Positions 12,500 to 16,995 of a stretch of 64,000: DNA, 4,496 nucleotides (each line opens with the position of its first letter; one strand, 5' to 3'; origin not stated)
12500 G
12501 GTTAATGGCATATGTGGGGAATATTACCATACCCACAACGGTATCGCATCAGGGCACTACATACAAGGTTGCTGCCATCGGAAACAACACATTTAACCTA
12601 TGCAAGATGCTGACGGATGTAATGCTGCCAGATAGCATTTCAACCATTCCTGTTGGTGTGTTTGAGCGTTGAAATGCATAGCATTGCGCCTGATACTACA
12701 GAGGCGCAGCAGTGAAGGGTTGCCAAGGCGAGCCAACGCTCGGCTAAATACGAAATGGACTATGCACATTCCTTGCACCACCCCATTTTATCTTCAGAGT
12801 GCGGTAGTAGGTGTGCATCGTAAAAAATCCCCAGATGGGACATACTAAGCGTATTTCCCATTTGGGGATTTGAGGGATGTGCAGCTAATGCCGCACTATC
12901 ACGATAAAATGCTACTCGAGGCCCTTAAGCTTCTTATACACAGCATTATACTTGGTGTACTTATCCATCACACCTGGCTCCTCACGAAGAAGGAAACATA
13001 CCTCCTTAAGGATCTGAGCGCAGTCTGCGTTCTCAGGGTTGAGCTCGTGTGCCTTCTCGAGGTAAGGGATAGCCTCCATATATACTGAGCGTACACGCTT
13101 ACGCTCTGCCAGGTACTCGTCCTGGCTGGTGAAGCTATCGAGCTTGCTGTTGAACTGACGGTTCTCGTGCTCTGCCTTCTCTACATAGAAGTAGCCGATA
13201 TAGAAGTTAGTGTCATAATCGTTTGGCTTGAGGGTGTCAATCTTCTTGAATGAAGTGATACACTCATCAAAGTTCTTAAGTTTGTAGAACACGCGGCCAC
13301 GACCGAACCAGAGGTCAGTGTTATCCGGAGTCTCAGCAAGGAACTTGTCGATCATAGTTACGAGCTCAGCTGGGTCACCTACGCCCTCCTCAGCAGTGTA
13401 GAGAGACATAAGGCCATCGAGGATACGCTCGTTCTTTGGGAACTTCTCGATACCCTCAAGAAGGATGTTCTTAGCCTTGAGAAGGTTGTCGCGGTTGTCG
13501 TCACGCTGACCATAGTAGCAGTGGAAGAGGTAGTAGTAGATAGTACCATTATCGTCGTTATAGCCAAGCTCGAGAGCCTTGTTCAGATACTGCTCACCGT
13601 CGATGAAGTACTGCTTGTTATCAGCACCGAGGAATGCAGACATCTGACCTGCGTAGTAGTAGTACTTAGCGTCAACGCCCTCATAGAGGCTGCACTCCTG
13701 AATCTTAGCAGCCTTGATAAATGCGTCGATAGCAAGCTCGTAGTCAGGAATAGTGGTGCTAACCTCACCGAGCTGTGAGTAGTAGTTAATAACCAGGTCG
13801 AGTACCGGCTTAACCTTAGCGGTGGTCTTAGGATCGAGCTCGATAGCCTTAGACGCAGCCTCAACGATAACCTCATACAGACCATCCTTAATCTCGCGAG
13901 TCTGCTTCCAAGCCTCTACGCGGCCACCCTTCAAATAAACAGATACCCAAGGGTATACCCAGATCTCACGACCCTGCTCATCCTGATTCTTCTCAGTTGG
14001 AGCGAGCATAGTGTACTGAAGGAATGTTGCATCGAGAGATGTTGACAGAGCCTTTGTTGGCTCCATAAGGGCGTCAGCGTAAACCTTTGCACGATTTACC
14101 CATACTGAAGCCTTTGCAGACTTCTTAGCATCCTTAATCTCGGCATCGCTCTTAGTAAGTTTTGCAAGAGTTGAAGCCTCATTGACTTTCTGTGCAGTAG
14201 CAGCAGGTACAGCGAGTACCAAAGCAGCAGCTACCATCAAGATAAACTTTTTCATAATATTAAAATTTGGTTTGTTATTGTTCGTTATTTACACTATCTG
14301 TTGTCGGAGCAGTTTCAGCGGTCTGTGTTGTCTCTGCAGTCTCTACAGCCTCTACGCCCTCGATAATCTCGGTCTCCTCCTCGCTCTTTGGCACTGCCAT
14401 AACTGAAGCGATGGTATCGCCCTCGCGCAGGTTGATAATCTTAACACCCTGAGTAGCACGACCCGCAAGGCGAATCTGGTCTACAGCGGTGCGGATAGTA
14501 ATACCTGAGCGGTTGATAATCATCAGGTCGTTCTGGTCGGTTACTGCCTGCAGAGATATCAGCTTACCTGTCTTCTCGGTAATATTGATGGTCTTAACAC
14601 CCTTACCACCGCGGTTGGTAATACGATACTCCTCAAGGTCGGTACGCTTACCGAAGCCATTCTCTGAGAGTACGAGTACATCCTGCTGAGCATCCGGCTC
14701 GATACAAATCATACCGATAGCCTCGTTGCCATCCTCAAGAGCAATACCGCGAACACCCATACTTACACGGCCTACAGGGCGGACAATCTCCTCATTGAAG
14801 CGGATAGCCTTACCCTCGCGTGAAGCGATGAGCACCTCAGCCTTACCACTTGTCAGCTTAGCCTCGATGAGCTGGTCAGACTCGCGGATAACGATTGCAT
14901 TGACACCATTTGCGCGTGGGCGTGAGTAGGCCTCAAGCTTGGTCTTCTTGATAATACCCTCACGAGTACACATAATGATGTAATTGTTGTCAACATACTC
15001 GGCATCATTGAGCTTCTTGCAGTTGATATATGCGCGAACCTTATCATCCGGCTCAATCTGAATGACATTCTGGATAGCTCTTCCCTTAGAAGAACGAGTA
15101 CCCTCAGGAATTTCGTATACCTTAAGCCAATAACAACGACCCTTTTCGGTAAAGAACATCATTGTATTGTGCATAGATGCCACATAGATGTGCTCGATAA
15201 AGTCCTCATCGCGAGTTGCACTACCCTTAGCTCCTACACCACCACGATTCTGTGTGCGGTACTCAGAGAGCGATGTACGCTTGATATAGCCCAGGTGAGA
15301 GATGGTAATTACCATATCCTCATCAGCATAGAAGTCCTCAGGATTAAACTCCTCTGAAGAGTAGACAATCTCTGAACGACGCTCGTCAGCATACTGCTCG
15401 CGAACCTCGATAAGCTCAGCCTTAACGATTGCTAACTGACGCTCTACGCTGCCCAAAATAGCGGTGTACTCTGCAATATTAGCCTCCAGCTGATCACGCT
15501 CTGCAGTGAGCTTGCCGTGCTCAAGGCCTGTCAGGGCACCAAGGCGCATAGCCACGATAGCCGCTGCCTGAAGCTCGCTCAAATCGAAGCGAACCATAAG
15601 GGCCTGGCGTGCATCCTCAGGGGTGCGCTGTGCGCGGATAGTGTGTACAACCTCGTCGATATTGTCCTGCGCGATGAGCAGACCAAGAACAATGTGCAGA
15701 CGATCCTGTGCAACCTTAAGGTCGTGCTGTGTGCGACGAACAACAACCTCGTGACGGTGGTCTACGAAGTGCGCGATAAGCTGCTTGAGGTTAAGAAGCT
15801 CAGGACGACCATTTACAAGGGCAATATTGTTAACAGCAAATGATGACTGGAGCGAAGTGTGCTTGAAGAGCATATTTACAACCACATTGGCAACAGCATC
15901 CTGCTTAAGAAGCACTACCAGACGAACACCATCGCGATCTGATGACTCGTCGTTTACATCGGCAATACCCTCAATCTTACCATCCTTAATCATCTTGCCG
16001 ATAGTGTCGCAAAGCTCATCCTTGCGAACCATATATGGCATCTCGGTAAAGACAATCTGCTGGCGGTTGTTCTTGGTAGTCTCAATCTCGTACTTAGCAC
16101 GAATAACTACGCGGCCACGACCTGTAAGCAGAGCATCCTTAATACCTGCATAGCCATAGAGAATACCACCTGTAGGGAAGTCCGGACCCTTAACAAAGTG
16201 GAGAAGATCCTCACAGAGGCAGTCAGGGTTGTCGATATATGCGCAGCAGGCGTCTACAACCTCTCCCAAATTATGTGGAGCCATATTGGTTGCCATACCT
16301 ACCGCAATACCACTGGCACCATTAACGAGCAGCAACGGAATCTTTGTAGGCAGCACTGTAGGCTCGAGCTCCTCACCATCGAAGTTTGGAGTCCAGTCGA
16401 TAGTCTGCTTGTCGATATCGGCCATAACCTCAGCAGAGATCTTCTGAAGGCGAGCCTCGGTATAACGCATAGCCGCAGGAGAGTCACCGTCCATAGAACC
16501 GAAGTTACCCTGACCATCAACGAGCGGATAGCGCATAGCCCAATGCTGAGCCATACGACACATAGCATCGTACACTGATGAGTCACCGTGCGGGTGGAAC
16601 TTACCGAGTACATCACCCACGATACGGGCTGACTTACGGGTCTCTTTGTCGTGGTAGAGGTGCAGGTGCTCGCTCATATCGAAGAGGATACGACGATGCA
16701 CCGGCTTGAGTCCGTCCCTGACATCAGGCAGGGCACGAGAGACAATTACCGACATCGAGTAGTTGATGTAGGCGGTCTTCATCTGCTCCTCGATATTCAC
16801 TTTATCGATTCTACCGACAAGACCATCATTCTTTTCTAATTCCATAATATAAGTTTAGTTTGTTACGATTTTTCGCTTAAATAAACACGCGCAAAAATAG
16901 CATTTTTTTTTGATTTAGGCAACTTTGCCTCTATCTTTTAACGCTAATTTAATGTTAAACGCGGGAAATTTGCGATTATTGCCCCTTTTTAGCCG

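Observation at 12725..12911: Candidate new structured ncRNA/ssDNA element (copy 1), with strong covariation against a second copy 12.6 kb away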

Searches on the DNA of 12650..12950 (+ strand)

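Call 30: search_rna_families(source=window, start=12650, end=12950, threshold=evalue, max_evalue=10)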
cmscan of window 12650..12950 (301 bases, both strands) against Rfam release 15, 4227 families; matches with E-value up to 10: 3.
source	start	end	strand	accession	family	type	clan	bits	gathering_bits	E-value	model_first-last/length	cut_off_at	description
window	12814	12880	+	RF03761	mir-5897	Gene; miRNA;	-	21.3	90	0.033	1-84/84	no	mir-5897 microRNA precursor family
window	12829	12867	+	RF02520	mir-965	Gene; miRNA;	-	14.8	43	2.9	1-76/76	no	mir-965 microRNA precursor family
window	12820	12888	-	RF02399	NsiR1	Gene; sRNA;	-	12.3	39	7.1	1-60/60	no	Nitrogen stress-induced RNA 1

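Call 43: search_dna_similar(query=window:12770-12925:+, collection=ecoli_genomes, mode=distant, max_evalue=1, max_rows=5)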
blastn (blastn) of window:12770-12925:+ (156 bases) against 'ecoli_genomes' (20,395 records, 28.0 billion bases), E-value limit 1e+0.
No match.

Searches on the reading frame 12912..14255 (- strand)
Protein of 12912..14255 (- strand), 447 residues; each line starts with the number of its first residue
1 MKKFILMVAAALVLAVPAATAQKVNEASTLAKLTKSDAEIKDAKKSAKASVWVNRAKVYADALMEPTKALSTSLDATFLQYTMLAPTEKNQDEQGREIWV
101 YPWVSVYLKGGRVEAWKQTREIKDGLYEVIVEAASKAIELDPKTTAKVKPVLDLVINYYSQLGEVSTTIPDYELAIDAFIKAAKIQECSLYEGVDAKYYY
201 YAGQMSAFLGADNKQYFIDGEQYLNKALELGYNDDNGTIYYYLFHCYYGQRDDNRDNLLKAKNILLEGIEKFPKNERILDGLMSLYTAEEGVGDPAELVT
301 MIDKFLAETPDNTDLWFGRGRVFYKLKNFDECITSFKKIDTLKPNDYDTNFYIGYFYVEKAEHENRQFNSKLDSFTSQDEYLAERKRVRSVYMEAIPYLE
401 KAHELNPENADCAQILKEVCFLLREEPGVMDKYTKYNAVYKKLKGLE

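Call 19: find_related_loci(query=window:12912-14255:-, collection=genome_contigs, flank=1500)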
Query window:12912-14255:- (447 aa) in genome_contigs; peptide patterns used: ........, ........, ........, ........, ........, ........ (x = any residue, [..] = any of these).
287 stretches matched a pattern; 172 encode a relative of the query (tblastn E <= 1e-3); the best 80 are kept; 80 distinct loci.
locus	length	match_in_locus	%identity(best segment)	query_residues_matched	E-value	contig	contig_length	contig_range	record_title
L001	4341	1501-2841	83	1-447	0e+0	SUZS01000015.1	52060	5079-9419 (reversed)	MAG: Rikenellaceae bacterium isolate SIG182 NODE_15022_length_52060_cov_8.688965, whole genome shotgun sequence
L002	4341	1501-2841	82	1-447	0e+0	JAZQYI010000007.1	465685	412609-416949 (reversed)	MAG: Alistipes sp. isolate T1900045161_TC20190155.MAGScoT_cleanbin_000004 SGB_5057_k141_37501, whole genome shotgun sequ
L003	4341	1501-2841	82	1-447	0e+0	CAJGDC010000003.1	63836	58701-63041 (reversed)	MAG: uncultured Alistipes sp. isolate MAG45 genome assembly, contig: k141_666513_length_63836_cov_12.0000, whole genome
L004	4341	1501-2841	83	1-447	0e+0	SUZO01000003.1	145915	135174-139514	MAG: Rikenellaceae bacterium isolate SIG178 NODE_473_length_145915_cov_6.075768, whole genome shotgun sequence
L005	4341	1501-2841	80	1-447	0e+0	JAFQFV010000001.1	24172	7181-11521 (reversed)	MAG: Alistipes sp. isolate RGIG1781 Goat_Cecum-4__c22642, whole genome shotgun sequence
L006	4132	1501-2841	78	1-447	0e+0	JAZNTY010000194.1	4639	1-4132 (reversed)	MAG: Alistipes sp. isolate T1900044801_TS20190267.MAGScoT_cleanbin_000025 SGB_2708_k141_539702, whole genome shotgun seq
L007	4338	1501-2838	81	1-447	0e+0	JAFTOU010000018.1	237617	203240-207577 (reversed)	MAG: Alistipes sp. isolate RGIG4013 Roe_deer_Cecum-5__c6073, whole genome shotgun sequence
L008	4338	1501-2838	80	1-447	0e+0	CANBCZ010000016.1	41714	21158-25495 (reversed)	MAG TPA_asm: uncultured Alistipes sp. isolate SRR15429246_bin.6_metawrap_v1.3_MAG genome assembly, contig: NODE.63_lengt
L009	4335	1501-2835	77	1-445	0e+0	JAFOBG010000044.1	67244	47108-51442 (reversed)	MAG: Alistipes sp. isolate RGIG310 Dairy_cattle_Colon-1__c384163, whole genome shotgun sequence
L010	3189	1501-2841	78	1-447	0e+0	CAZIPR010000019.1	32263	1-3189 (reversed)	MAG TPA_asm: uncultured Alistipes sp. isolate SRP315200_co1_461 genome assembly, contig: NODE_1937_length_32263_cov_18.7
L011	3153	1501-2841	79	1-447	0e+0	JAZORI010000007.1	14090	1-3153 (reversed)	MAG: Alistipes sp. isolate T1900045559_YK20190253.MAGScoT_cleanbin_000003 SGB_7903_k141_2598171, whole genome shotgun se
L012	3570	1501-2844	77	1-447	0e+0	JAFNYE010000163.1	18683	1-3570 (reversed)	MAG: Alistipes sp. isolate RGIG230 Dairy_cattle_Cecum-6__c817024, whole genome shotgun sequence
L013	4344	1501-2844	64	1-447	0e+0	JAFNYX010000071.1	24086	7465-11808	MAG: Alistipes sp. isolate RGIG249 Dairy_cattle_Cecum.Co__c2524300, whole genome shotgun sequence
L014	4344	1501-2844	63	1-447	0e+0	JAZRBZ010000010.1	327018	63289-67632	MAG: Alistipes sp. isolate T1900045122_TC20190116.MAGScoT_cleanbin_000008 SGB_4843_k141_848511, whole genome shotgun seq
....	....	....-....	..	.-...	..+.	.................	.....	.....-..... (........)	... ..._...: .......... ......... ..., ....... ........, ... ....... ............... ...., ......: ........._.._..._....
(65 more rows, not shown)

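Call 20: search_protein_families(library=pfam, proteins=[window:12912-14255:-])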
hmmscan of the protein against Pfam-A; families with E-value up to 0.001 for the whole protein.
window:12912-14255:- (447 aa): 8 families
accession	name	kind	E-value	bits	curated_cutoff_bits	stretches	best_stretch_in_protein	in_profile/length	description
PF00515.34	TPR_1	-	3.3e-12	46.1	27.8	0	314-339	2-27/34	Tetratricopeptide repeat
PF13181.12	TPR_8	-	1.8e-09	37.4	25.7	0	314-346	2-34/34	Tetratricopeptide repeat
PF23914.1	TPR_CcmH_CycH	-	1.3e-08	35.3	42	1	305-379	42-117/158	Cytochrome c-type biogenesis protein H TPR domain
PF13428.12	TPR_14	-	2e-08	34.5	23.5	0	283-321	5-43/44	Tetratricopeptide repeat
PF14559.12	TPR_19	-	1.2e-07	32.3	25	0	304-346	16-58/68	Tetratricopeptide repeat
PF07719.23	TPR_2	-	5.9e-07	29.6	27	0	314-338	2-26/34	Tetratricopeptide repeat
PF13431.12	TPR_17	-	5.1e-05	23.7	24.4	0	303-333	3-33/34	Tetratricopeptide repeat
PF13432.12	TPR_16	-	0.00076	20.3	32.7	0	301-345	19-63/65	Tetratricopeptide repeat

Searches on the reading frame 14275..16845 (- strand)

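Call 20: search_protein_families(library=pfam, proteins=[window:14275-16845:-])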
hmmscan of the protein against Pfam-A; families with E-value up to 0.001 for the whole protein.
window:14275-16845:- (856 aa): 2 families
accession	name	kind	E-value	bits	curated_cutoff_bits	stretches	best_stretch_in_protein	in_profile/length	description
PF00521.26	DNA_topoisoIV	-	7.7e-158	526.3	31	1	37-478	1-431/432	DNA gyrase/topoisomerase IV, subunit A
PF03989.18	DNA_gyraseA_C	-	1.4e-67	223.3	27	6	721-768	1-47/48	DNA gyrase C-terminal domain, beta-propeller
